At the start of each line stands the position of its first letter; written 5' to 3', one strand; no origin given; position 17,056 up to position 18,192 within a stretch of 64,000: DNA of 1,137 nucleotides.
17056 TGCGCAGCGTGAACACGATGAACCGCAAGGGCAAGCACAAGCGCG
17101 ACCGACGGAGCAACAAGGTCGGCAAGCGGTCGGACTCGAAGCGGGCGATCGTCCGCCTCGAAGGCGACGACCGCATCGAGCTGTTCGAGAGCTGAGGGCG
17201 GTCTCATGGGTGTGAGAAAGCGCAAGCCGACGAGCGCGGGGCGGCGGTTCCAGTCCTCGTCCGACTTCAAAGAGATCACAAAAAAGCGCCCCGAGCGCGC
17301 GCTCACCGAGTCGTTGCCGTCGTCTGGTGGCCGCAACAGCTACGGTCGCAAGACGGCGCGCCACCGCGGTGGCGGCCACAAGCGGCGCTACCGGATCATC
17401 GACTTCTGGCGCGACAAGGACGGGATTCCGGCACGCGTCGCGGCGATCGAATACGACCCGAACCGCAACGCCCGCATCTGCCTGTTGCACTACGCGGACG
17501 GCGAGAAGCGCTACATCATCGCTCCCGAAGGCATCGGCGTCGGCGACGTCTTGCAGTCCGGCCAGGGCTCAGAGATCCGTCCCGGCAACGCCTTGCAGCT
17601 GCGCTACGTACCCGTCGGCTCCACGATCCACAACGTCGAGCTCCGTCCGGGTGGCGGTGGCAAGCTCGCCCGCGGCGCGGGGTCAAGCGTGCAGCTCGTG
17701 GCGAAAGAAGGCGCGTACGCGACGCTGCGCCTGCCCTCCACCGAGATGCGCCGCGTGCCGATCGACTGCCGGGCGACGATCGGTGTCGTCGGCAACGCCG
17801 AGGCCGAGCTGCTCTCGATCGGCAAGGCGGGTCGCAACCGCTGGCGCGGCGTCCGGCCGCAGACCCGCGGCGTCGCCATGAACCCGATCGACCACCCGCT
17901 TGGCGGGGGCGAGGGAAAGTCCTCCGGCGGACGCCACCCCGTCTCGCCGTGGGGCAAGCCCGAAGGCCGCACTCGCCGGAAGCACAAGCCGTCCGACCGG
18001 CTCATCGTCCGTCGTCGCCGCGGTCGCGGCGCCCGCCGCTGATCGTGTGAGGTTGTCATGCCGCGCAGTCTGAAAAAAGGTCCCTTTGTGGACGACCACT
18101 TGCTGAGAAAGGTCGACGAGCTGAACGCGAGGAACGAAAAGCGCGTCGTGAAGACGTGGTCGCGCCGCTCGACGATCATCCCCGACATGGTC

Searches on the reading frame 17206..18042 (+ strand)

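Call 28: search_protein_families(library=pfam, proteins=[window:17206-18042:+])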
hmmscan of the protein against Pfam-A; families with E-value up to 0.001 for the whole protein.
window:17206-18042:+ (278 aa): 2 families
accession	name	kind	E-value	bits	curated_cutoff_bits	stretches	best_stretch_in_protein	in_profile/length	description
PF03947.24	Ribosomal_L2_C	-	1.6e-52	177.3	33.7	1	126-250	2-126/126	Ribosomal Proteins L2, C-terminal domain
PF00181.30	Ribosomal_L2_N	-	1.4e-34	118.3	23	1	42-117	1-76/77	Ribosomal Proteins L2, RNA binding N-terminal domain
